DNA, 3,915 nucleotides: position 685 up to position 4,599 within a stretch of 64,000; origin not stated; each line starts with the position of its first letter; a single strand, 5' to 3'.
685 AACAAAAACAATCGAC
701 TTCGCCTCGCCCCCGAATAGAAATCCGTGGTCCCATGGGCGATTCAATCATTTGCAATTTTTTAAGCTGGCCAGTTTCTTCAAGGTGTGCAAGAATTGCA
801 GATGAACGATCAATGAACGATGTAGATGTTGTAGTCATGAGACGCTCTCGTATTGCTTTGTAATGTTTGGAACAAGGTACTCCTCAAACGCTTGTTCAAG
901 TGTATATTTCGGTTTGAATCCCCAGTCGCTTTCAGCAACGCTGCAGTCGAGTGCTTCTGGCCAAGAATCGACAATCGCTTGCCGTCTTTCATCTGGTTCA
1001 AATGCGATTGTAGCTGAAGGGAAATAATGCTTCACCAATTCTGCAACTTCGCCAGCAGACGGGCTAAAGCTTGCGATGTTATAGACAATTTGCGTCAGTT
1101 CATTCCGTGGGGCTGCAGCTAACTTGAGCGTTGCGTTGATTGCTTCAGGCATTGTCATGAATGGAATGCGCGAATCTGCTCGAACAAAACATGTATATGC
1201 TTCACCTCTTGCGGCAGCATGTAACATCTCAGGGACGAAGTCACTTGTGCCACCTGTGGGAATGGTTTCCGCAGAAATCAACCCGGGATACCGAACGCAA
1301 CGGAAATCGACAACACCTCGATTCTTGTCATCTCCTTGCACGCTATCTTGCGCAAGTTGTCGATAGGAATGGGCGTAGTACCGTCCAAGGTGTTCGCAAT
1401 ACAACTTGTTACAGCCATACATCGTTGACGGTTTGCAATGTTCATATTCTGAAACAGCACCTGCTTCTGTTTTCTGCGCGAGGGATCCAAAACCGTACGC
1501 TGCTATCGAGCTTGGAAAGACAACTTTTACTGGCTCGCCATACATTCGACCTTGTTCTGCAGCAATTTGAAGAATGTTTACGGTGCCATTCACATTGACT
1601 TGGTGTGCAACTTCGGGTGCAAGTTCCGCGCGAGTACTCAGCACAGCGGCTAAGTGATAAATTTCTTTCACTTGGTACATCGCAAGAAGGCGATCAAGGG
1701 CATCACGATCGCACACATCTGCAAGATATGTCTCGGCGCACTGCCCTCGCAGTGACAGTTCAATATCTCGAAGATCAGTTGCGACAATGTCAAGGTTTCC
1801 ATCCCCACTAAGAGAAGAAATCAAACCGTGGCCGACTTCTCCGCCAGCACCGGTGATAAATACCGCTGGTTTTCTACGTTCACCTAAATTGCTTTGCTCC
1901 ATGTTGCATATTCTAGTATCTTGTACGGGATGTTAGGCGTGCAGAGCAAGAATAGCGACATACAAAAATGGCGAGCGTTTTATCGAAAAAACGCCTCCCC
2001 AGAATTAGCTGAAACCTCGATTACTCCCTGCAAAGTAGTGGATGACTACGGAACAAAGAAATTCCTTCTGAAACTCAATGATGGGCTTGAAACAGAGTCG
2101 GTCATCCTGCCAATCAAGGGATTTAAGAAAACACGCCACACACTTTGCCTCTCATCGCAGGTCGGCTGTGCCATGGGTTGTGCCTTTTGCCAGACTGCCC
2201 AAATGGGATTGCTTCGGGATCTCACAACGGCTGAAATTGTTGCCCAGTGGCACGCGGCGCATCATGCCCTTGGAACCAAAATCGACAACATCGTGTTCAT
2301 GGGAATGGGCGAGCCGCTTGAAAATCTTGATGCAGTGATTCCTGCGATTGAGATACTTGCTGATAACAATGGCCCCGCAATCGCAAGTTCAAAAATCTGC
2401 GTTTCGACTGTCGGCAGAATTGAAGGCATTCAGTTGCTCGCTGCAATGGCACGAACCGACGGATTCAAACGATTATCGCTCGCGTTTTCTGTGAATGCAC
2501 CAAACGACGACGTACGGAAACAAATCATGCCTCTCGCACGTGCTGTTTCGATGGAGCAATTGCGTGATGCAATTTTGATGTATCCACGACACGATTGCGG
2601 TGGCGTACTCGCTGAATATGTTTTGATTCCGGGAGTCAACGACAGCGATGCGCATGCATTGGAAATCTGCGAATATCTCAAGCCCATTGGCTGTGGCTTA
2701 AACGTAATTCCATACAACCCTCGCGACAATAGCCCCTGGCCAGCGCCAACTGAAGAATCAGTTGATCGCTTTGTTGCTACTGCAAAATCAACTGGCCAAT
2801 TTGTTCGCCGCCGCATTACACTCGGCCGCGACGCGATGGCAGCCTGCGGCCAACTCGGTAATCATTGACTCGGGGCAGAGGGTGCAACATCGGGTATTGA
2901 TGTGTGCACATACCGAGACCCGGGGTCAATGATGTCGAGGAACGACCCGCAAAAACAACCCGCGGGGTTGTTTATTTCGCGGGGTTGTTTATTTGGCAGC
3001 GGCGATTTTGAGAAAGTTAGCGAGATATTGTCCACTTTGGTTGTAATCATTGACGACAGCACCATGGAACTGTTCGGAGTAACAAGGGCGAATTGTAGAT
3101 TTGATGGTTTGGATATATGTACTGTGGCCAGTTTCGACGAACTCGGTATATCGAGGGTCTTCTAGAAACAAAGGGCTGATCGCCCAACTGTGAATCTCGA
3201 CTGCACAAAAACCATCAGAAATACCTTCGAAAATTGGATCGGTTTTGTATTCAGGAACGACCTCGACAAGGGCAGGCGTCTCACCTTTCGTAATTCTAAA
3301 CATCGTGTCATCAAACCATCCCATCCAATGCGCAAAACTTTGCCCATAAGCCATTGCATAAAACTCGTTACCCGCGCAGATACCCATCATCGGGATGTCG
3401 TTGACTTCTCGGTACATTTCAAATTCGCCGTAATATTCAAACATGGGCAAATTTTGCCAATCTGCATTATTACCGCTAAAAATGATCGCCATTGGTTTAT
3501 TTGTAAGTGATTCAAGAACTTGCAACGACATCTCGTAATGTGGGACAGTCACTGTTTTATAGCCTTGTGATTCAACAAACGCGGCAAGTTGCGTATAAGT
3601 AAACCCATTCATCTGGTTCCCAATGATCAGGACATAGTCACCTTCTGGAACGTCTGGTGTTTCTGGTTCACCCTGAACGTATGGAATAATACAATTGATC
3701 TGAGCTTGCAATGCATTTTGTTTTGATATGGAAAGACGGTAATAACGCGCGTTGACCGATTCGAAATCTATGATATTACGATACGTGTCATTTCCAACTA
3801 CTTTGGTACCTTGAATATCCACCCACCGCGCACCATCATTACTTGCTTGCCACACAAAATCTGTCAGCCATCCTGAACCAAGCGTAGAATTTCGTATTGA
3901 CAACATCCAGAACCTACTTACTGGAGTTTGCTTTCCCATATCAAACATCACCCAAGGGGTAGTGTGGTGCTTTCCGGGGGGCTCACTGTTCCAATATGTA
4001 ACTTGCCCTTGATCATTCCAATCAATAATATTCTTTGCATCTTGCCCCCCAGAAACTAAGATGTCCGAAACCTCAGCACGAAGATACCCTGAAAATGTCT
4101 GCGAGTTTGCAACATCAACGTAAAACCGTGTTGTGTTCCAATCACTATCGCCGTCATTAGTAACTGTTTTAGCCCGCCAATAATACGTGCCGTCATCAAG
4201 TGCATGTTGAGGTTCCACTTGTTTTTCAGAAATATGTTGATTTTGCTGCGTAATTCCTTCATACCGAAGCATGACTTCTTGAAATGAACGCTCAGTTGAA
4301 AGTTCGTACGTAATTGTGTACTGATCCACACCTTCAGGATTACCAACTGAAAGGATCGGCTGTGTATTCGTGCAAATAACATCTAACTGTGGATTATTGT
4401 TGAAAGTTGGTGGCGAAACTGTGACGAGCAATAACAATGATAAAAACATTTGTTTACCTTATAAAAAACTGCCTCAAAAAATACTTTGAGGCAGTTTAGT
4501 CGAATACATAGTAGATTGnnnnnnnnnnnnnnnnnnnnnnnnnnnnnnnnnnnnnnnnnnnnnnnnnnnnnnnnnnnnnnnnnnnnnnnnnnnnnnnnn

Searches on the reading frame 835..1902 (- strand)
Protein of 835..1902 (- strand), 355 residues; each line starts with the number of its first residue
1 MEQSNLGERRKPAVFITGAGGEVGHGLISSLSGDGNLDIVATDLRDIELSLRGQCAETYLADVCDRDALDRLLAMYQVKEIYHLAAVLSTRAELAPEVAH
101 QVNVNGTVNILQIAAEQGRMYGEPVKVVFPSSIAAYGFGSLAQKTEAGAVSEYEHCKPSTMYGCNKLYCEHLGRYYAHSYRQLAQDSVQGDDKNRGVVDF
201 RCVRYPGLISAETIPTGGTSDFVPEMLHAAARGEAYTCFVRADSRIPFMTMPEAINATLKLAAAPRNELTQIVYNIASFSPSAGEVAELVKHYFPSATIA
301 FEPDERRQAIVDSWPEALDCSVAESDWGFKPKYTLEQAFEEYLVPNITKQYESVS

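Call 82: search_protein_families(library=pfam, proteins=[window:835-1902:-], max_evalue=0.001)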
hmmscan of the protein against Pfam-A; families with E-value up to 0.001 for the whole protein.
window:835-1902:- (355 aa): 6 families
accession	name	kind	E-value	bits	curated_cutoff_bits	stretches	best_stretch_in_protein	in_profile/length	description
PF01370.27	Epimerase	-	1.9e-26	93.4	20.9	1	14-277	1-240/240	NAD dependent epimerase/dehydratase family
PF16363.11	GDP_Man_Dehyd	-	1.1e-19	71.6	27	1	16-181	2-172/332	GDP-mannose 4,6 dehydratase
PF01073.25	3Beta_HSD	-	6e-10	39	22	1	16-171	2-155/280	3-beta hydroxysteroid dehydrogenase/isomerase family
PF04321.23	RmlD_sub_bind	-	1.6e-08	34.4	27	1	14-171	3-134/287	RmlD substrate binding domain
PF02719.21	Polysacc_synt_2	-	3.1e-08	33.6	20.2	1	14-117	1-118/293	Polysaccharide biosynthesis protein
PF07993.18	NAD_binding_4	-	0.0005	19.7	20.1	1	75-238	86-237/258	Male sterility protein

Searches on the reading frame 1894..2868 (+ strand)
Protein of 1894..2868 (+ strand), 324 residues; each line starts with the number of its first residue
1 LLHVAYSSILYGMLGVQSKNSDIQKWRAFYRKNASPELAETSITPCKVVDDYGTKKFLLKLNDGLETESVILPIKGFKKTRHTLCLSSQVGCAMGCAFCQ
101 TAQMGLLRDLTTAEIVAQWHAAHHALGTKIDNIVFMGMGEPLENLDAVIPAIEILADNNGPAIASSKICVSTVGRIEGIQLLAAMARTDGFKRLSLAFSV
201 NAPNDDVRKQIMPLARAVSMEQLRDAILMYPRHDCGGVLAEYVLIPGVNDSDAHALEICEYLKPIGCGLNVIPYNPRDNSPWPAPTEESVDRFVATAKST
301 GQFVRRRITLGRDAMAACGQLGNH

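Call 82: search_protein_families(library=pfam, proteins=[window:1894-2868:+], max_evalue=0.001)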
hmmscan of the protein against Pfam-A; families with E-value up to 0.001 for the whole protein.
window:1894-2868:+ (324 aa): 1 family
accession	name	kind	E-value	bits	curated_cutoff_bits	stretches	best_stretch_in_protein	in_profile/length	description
PF04055.27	Radical_SAM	-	6.5e-14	52.9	29.5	1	88-254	3-161/166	Radical SAM superfamily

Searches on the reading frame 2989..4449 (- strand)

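Call 82: search_protein_families(library=pfam, proteins=[window:2989-4449:-], max_evalue=0.001)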
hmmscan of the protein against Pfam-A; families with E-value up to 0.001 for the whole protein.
window:2989-4449:- (486 aa): 3 families
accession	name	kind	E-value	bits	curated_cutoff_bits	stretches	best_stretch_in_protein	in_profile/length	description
PF00754.31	F5_F8_type_C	-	2.8e-12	47.3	28.2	1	133-245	9-116/127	F5/8 type C domain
PF00117.34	GATase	-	1e-08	35.6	22.8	1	283-463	9-171/190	Glutamine amidotransferase class-I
PF22633.2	F5_F8_type_C_2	-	2.1e-07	31.9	27.8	1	145-239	6-91/91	NedA-like, galactose-binding domain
